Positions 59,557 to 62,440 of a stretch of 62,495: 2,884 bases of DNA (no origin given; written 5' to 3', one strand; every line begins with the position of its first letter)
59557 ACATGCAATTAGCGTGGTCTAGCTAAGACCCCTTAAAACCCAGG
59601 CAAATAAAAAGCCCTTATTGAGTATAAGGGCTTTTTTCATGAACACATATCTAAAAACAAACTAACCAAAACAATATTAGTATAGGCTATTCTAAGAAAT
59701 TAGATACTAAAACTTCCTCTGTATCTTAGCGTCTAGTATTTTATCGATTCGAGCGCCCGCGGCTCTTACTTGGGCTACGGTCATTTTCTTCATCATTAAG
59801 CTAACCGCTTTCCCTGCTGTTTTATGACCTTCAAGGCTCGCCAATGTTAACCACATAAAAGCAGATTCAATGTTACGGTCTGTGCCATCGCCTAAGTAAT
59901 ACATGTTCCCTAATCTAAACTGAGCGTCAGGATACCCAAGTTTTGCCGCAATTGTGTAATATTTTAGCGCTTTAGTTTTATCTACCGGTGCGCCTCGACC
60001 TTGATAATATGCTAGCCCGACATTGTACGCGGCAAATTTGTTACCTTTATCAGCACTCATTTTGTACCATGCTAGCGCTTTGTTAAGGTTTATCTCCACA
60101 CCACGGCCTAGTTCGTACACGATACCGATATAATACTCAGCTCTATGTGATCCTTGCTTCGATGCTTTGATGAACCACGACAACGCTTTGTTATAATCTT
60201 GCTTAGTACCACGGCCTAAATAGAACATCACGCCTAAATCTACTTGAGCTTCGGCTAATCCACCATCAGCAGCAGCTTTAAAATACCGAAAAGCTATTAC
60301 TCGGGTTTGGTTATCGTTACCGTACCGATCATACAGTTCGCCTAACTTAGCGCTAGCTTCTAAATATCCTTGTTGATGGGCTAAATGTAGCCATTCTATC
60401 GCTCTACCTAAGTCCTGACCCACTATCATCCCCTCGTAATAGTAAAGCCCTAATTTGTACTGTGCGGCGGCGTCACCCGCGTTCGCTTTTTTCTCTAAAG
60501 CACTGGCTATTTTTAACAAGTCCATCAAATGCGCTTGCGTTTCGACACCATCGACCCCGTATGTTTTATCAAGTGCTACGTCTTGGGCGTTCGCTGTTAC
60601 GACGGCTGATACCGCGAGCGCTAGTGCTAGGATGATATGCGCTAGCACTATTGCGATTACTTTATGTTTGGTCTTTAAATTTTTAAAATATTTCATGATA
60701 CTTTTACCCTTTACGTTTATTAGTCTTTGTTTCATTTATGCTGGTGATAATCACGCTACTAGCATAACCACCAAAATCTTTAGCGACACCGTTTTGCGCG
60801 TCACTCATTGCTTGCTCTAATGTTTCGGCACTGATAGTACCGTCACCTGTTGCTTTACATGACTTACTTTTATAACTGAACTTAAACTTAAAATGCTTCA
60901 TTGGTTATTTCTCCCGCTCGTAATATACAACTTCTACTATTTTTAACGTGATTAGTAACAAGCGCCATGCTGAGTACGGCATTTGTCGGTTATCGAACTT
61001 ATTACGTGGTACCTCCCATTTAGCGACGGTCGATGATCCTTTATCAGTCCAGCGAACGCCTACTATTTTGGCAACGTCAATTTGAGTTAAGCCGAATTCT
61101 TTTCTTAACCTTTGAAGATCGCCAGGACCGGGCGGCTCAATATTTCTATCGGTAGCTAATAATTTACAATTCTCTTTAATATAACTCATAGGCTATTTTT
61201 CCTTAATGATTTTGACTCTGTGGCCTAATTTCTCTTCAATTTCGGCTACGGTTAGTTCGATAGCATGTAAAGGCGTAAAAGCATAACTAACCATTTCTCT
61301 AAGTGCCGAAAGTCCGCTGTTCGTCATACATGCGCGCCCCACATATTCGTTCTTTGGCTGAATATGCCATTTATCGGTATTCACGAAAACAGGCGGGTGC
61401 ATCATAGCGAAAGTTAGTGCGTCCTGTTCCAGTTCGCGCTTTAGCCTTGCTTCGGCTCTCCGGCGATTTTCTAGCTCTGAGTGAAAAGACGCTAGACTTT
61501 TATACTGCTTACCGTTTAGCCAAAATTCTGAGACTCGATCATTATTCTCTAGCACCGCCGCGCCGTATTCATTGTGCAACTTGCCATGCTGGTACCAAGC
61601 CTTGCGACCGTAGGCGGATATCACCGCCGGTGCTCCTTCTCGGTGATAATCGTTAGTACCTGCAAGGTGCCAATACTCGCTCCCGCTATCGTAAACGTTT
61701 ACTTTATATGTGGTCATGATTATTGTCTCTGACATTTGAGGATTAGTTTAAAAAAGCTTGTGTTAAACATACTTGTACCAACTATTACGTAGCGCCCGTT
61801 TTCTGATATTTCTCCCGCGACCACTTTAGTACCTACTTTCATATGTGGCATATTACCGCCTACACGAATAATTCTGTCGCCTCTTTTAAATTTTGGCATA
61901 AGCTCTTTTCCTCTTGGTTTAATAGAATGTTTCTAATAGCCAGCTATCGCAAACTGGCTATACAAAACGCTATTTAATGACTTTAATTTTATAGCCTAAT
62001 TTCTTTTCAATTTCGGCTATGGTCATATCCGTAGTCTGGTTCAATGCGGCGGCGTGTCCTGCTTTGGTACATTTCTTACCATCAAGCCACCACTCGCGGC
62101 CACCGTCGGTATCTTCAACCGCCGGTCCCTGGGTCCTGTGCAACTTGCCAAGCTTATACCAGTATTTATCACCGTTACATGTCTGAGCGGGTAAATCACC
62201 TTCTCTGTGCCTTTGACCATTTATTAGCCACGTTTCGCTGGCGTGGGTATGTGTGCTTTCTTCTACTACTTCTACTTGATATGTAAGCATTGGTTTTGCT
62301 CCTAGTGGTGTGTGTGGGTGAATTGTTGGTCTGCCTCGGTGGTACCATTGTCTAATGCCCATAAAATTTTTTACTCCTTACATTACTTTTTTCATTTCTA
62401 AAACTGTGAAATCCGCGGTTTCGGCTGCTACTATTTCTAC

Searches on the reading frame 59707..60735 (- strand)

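Call 63: search_protein_families(library=pfam, proteins=[window:59707-60735:-], max_evalue=0.05)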
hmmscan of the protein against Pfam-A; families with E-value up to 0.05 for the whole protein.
window:59707-60735:- (342 aa): 2 families
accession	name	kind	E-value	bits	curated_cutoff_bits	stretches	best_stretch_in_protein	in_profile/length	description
PF08238.18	Sel1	-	1e-44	149.8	30.7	5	161-196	1-36/36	Sel1 repeat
PF23310.1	TPR_27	-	9.2e-07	29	27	0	265-315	24-71/110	Plant tetratrico peptide repeats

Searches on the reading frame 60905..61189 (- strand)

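Call 63: search_protein_families(library=pfam, proteins=[window:60905-61189:-], max_evalue=0.05)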
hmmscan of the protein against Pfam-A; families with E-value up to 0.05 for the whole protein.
window:60905-61189:- (94 aa): 2 families
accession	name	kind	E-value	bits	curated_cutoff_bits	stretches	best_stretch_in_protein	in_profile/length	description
PF01381.28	HTH_3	-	0.0011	19.4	23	1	25-59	1-30/55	Helix-turn-helix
PF12844.13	HTH_19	-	0.039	14.3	30.2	1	25-62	4-36/64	Helix-turn-helix domain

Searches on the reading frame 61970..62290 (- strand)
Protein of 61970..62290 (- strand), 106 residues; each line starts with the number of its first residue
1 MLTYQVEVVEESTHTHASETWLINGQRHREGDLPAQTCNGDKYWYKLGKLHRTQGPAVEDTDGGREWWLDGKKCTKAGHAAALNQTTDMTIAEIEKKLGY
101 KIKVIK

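Call 63: search_protein_families(library=pfam, proteins=[window:61970-62290:-], max_evalue=0.05)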
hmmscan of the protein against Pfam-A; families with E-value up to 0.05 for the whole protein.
window:61970-62290:- (106 aa): 1 family
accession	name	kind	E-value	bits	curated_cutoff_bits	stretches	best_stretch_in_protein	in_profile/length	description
PF24410.1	wHTH-HSP90_Na-assoc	-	0.016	15.9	23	1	60-98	13-50/55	wHTH-Hsp90_Na associated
